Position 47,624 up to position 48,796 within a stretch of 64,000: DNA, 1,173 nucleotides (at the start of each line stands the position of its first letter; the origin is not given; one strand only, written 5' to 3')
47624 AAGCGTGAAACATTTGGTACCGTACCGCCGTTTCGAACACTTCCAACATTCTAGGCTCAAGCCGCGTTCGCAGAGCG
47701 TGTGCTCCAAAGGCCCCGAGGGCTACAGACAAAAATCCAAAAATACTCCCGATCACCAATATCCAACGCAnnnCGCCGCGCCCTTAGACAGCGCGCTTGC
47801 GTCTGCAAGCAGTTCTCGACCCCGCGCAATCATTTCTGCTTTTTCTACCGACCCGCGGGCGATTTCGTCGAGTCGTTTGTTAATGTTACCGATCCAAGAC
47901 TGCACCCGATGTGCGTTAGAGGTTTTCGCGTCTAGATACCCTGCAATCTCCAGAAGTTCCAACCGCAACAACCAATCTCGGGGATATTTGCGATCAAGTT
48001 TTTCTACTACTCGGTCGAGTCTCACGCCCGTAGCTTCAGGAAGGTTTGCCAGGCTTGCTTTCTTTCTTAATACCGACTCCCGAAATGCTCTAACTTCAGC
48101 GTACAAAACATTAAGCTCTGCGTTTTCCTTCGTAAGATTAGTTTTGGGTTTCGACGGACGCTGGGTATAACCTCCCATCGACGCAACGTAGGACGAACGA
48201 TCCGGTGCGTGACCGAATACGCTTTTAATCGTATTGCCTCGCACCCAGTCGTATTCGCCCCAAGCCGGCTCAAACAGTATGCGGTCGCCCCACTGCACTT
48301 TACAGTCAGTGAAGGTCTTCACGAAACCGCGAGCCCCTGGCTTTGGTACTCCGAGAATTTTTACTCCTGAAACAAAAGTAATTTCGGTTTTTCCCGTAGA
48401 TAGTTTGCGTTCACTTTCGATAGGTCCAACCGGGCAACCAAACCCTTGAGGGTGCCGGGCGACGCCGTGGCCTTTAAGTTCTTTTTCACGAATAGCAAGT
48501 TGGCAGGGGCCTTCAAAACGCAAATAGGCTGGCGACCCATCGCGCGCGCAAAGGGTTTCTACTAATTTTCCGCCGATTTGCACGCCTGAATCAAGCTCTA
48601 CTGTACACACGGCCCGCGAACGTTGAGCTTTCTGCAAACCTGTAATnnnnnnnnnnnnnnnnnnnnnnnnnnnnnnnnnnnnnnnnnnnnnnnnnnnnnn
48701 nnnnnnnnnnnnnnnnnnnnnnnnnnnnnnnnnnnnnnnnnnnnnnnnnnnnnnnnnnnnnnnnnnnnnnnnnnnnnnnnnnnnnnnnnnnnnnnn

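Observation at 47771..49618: Phenylalanine-hydroxylase fold with a Lys-rich N-terminus and ~250-aa C-terminal extra domain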

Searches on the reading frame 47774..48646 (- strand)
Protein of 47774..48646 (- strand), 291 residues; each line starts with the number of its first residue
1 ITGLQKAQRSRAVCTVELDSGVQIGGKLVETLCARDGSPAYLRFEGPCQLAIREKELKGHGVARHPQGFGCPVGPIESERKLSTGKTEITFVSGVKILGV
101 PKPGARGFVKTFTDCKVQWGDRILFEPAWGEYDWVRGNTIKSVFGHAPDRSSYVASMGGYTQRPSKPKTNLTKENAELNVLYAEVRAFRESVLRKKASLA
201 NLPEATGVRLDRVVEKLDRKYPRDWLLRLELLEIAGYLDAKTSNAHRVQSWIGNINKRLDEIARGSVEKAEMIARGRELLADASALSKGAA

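Call 22: search_protein_representatives(protein=window:47774-48646:-)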
Query: 291 residues. Proteins with E-value up to 0.001 (for the whole library): 530; up to 1e-10: 270; up to 1e-30: 26. The best 150 are listed.
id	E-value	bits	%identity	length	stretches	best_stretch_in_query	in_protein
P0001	1.1e-190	648.4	99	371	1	1-291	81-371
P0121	1.1e-46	175.9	47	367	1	4-281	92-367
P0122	1.8e-46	175.2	46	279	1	13-282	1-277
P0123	3.3e-46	174.3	43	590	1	3-280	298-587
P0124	1.3e-40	156.0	39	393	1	2-280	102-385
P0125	1.4e-40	155.9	43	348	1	2-279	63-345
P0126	2.3e-40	155.1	41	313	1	3-284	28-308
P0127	3.5e-40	154.5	45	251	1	21-280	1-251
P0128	5.1e-40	154.0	40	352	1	3-280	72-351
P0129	3.7e-38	147.9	44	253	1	16-243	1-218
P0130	4.7e-38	147.5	51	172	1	105-280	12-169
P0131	5.0e-38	147.5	42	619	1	3-279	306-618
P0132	2.1e-36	142.2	38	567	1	3-279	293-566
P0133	1.2e-35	139.7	38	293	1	2-256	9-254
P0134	1.9e-35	139.0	42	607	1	2-241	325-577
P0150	9.9e-30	120.2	40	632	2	91-235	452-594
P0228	5.0e-20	88.4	42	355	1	14-143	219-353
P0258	2.9e-18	82.6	39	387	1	5-154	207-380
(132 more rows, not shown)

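Call 40: predict_structure(alignment_id=A2)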
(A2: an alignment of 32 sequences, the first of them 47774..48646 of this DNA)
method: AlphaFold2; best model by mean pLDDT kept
length: 291 residues; sequences in the alignment: 32
mean_pLDDT: 92.5   pTM: 0.61
mean pLDDT of the five models: 92.5, 91.7, 90.9, 90.7, 90.2
residues with pLDDT >= 90: 230; 70-90: 47; 50-70: 14; < 50: 0
segments of 3 or more residues with pLDDT < 50: none
pLDDT, mean of each block of 10 residues (from residue 1): 96 97 98 97 97 97 97 98 98 98 88 98 98 97 97 90 66 93 93 76 79 96 97 87 83 97 97 97 85 54
secondary structure, 60 per line:
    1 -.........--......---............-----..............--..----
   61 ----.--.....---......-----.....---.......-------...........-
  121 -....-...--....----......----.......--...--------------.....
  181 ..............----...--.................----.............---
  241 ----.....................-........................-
elements in order: H2-10 E13-18 E22-33 E39-52 E68-72 E76-81 E87-91 E95-101 E109-119 E122-125 E132-135 E140-145 H150-156 H176-194 H204-220 H225-237 H245-265 H267-290

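Call 44: fold_search(model_id=the predicted structure, library=pdb)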
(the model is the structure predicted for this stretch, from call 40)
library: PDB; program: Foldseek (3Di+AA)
matches with E <= 10: 1210; with E <= 0.001: 1
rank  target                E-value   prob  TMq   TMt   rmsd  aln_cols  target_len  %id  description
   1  7vgm                  3.0e-21  1.00  0.48  0.25  11.2       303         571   27  Crystal structure of Phenylalanine hydroxylase from Bacillus cereus ATCC 14579 (released 2022-04-27)
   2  6zqe_UL               9.7e-03  0.38  0.20  0.09  25.2       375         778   10  Cryo-EM structure of the 90S pre-ribosome from Saccharomyces cerevisiae, state Dis-A (Poly-Ala) (released 2020-09-23)
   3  9l5r_u                2.9e-02  0.99  0.17  0.47   3.0        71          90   20  Cryo-EM structure of the thermophile spliceosome (state ILS) (released 2025-03-12)
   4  5mkl_B1               3.0e-02  0.98  0.16  0.48   3.9        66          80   21  Crystal structure of SmAP (LSm) protein from Sulfolobus acidocaldarius (released 2017-12-20)
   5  6lqr_BE               3.6e-02  0.20  0.19  0.08  21.8       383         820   10  Cryo-EM structure of 90S small subunit preribosomes in transition states (State C) (released 2020-09-16)
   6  5zwn_a                4.5e-02  0.54  0.14  0.31  14.4       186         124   13  Cryo-EM structure of the yeast pre-B complex at an average resolution of 3.3 angstrom (Part II: U1 snRNP region) (released 2018-08-29)
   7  7xm1_A                4.5e-02  0.44  0.13  0.27  15.4       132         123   14  Cryo-EM structure of mTIP60-Ba (metal-ion induced TIP60 (K67E) complex with barium ions (released 2023-01-04)
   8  5mkl_A1               4.8e-02  0.98  0.16  0.50   3.0        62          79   19  Crystal structure of SmAP (LSm) protein from Sulfolobus acidocaldarius (released 2017-12-20)
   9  5mkl_A4               4.8e-02  0.98  0.16  0.50   3.0        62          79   19  Crystal structure of SmAP (LSm) protein from Sulfolobus acidocaldarius (released 2017-12-20)
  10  5mkl_A2               5.1e-02  0.98  0.13  0.45   2.3        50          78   22  Crystal structure of SmAP (LSm) protein from Sulfolobus acidocaldarius (released 2017-12-20)
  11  4wzj_M                5.4e-02  0.90  0.15  0.49   8.4        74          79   16  Spliceosomal U4 snRNP core domain (released 2015-01-14)
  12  5zwo_l                5.7e-02  0.97  0.14  0.47   3.0        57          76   21  Cryo-EM structure of the yeast B complex at average resolution of 3.9 angstrom (released 2018-08-29)
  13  8ro0_f                5.7e-02  0.57  0.12  0.40  13.5       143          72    9  Structure of the C. elegans Intron Lariat Spliceosome primed for disassembly (ILS') (released 2024-08-07)
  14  7eq9_A                5.7e-02  0.33  0.13  0.26  17.5       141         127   15  Cryo-EM structure of designed protein nanoparticle TIP60 (Truncated Icosahedral Protein composed of 60-mer fusion prot (released 2021-09-15)
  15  4xq3_D                6.0e-02  0.94  0.16  0.48   3.9        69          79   22  Crystal structure of Sso-SmAP2 (released 2015-04-29)
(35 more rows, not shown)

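Call 49: find_related_loci(query=A2, collection=genome_contigs, flank=4000)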
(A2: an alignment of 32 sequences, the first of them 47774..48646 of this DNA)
Query A2 (291 aa) in genome_contigs; peptide patterns used: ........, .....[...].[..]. (x = any residue, [..] = any of these).
599 stretches matched a pattern (row limit reached: there are more); 437 encode a relative of the query (tblastn E <= 1e-3); the best 80 are kept; 80 distinct loci.
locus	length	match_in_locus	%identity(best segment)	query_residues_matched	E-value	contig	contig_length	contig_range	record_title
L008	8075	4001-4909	38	1-276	4e-60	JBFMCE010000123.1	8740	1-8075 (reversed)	MAG: Bdellovibrionota bacterium isolate MAG185 MAG185_123, whole genome shotgun sequence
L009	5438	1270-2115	39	1-280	1e-58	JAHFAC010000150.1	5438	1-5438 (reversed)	MAG: Bacteriovoracaceae bacterium isolate nzgw166 NODE_28888_length_5439_cov_2.468597, whole genome shotgun sequence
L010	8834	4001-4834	40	1-280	2e-57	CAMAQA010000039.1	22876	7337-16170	MAG: Bacteriovorax stolpii isolate AE-24oct19-148 genome assembly, contig: AE-24oct19-C3180, whole genome shotgun sequen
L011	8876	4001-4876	38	1-280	7e-57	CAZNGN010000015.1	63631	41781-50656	MAG TPA_asm: uncultured Bacteriovoracaceae bacterium isolate SRP342105_co2_89 genome assembly, contig: NODE_402_length_6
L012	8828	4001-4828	40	1-280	4e-56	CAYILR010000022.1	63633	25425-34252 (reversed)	MAG TPA_asm: uncultured Bacteriovoracaceae bacterium isolate ERP119705_co22_306 genome assembly, contig: NODE_246_length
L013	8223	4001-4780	39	1-279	1e-54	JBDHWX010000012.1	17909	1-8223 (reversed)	MAG: Bdellovibrionales bacterium isolate AS-MESO-3CA.42 NODE_13537_length_17909_cov_3.404554, whole genome shotgun seque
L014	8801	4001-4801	43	13-281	2e-54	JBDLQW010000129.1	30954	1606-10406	MAG: Pseudomonadota bacterium isolate icacos_2019_sw_WHONDRS-S19S_0094_B_bin.126 scaffold_873445, whole genome shotgun s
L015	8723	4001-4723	43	1-243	3e-52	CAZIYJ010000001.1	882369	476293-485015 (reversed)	MAG TPA_asm: uncultured Bdellovibrionales bacterium isolate SRP302895_co1_154 genome assembly, contig: NODE_1_length_882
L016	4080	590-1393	38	1-280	2e-52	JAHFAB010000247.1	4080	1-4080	MAG: Bacteriovoracaceae bacterium isolate nzgw165 NODE_21617_length_4081_cov_2.052020, whole genome shotgun sequence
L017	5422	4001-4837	37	3-285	3e-52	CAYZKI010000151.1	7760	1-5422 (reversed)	MAG TPA_asm: uncultured Bacteriovoracaceae bacterium isolate binchicken_co276_19 genome assembly, contig: NODE_7973_leng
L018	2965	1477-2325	39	1-280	1e-51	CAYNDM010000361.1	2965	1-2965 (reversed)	MAG TPA_asm: uncultured Bacteriovoracaceae bacterium isolate SRP144015_co1_124 genome assembly, contig: NODE_13205_lengt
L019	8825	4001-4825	37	3-280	2e-50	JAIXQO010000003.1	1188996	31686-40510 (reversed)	MAG: Proteobacteria bacterium isolate C4_MAG_00031 pond_C4_MAG_00031_000000000006, whole genome shotgun sequence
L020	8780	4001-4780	36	1-279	1e-50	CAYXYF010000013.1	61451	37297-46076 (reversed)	MAG TPA_asm: uncultured Bdellovibrionales bacterium isolate SRP220891_co3_166 genome assembly, contig: NODE_336_length_6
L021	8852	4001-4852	37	1-281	3e-49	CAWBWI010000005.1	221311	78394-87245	MAG: Candidatus Eisenbacteria bacterium isolate MFD09730.bin.2.41 genome assembly, contig: contig_35040, whole genome sh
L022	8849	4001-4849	39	1-281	3e-49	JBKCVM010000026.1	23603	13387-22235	MAG: Oligoflexia bacterium isolate samp_2047_semibin_544 samp_2047_863536, whole genome shotgun sequence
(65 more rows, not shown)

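Call 50: search_protein_families(library=pfam, proteins=[P0228, P0258, P0150], max_evalue=0.01)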
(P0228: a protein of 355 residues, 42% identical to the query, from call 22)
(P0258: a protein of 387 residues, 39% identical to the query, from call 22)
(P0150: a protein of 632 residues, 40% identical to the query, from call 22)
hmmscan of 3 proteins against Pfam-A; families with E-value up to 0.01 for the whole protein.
P0228 (355 aa): 2 families
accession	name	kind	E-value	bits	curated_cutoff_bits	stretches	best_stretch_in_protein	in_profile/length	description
PF03358.20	FMN_red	-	1.2e-23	83.8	24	1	36-177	3-149/152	NADPH-dependent FMN reductase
PF02525.22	Flavodoxin_2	-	1.7e-08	34.8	27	1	38-128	5-103/198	Flavodoxin-like fold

P0258 (387 aa): 2 families
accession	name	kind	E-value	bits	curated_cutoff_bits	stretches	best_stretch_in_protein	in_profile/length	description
PF03358.20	FMN_red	-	5.6e-32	110.9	24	1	19-154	1-142/152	NADPH-dependent FMN reductase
PF02525.22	Flavodoxin_2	-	8.2e-13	48.9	27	1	20-111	2-103/198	Flavodoxin-like fold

P0150 (632 aa): 1 family
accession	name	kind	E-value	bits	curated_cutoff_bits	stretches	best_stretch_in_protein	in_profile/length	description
PF00351.26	Biopterin_H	-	9.7e-22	77.9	22.7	2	43-213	45-220/331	Biopterin-dependent aromatic amino acid hydroxylase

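Call 53: find_homologous_proteins(query=P0258, max_evalue=1e-10)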
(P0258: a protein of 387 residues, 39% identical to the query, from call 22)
Query P0258 (387 aa): 39 proteins with E <= 1e-10 among 8000 candidates.
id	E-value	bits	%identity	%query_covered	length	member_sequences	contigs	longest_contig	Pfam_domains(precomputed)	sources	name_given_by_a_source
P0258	1.3e-250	849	100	100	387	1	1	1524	PF02525.23,PF03358.21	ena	-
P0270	6.1e-116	406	54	94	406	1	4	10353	PF02525.23,PF03358.21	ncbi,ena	-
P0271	1.2e-44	171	48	47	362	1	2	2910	-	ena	-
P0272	8.8e-44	168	49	45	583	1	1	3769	PF00351.27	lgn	-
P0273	1.2e-43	168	51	45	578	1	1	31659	PF00351.27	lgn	-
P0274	2.4e-43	167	45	51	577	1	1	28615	PF00351.27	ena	-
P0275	3.5e-43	166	52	43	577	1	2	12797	PF00351.27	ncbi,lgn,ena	-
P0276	1.7e-40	157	46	45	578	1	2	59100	PF00351.27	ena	-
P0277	3.5e-38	150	48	44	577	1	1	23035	PF00351.27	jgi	jgi:phenylalanine-4-hydroxylase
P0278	4.7e-34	136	44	45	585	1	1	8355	PF00351.27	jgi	jgi:phenylalanine-4-hydroxylase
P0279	8.6e-31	125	40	52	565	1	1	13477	PF00351.27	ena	-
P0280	1.4e-30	125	40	52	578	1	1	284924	PF00351.27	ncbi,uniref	ncbi:aromatic amino acid hydroxylase [Bacillus spongiae]|uniref:Aromatic amino acid hydroxylase n=1 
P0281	1.9e-30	124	46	45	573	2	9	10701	PF00351.27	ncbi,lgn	-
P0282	8.4e-30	122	35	55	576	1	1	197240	PF00351.27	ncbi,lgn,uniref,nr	ncbi:aromatic amino acid hydroxylase [Bacillus sp. OK048]|uniref:aromatic amino acid hydroxylase n=1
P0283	8.7e-30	122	46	36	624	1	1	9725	PF00351.27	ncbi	-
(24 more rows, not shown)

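Call 54: find_encoding_contigs(protein=P0270, flank=6000, max_places=2)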
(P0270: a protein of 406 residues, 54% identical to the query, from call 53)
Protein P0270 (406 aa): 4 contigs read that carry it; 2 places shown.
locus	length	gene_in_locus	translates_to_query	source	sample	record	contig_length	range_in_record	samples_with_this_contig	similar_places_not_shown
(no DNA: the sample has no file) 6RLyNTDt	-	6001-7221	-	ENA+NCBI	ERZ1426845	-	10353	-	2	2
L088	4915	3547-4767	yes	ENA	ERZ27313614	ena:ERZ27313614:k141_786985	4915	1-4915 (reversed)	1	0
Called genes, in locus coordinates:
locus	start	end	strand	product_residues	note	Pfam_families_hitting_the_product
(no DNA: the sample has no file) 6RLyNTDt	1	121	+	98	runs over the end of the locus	-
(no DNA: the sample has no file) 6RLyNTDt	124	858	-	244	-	PF01541:GIY-YIG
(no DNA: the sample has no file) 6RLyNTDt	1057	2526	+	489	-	PF06925:MGDG_synth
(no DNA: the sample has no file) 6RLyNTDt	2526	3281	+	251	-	PF01965:DJ-1_PfpI, PF17124:ThiJ_like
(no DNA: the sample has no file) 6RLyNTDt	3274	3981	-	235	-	PF03575:Peptidase_S51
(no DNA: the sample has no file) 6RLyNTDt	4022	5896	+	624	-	-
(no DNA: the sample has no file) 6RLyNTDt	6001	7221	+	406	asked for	PF02525:Flavodoxin_2, PF03358:FMN_red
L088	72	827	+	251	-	PF01965:DJ-1_PfpI, PF17124:ThiJ_like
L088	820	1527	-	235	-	PF03575:Peptidase_S51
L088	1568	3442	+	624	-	-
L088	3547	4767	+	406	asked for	PF02525:Flavodoxin_2, PF03358:FMN_red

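Call 63: search_protein_families(library=pfam, proteins=[P0271, P0270], max_evalue=10)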
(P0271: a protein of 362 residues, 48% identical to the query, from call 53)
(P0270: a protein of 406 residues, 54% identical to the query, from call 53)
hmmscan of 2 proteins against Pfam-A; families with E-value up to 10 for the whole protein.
P0271 (362 aa): 0 families

P0270 (406 aa): 5 families
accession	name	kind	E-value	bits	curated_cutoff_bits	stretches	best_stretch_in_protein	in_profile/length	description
PF03358.20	FMN_red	-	1.6e-30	106.1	24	1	42-176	1-141/152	NADPH-dependent FMN reductase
PF02525.22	Flavodoxin_2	-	2.6e-10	40.8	27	1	43-134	2-103/198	Flavodoxin-like fold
PF00258.30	Flavodoxin_1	-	0.065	13.8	25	1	56-176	9-122/143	Flavodoxin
PF07504.19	FTP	-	0.18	12.1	21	1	334-360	22-48/51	Fungalysin/Thermolysin Propeptide Motif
PF11101.13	DUF2884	-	0.36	10.9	30.6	1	217-265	6-54/228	Protein of unknown function (DUF2884)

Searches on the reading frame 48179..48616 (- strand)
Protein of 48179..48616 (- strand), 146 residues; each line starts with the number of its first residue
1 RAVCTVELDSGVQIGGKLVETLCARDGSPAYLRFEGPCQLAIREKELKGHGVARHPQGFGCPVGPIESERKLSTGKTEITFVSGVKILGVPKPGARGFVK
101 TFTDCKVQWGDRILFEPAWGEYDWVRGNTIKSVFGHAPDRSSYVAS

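Call 62: search_solved_structures(query=A3, max_evalue=10)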
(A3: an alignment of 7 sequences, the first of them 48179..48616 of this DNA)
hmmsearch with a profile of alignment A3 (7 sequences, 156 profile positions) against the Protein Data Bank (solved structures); distinct sequences matched with E-value up to 10: 1.
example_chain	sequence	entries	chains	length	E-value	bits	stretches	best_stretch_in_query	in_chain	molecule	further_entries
7vgm_A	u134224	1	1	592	9.8e-40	139.3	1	3-150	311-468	Phenylalanine-4-hydroxylase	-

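Call 63: search_protein_families(library=pfam, proteins=[window:48179-48616:-], max_evalue=10)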
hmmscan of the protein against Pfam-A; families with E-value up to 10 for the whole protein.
window:48179-48616:- (146 aa): 0 families
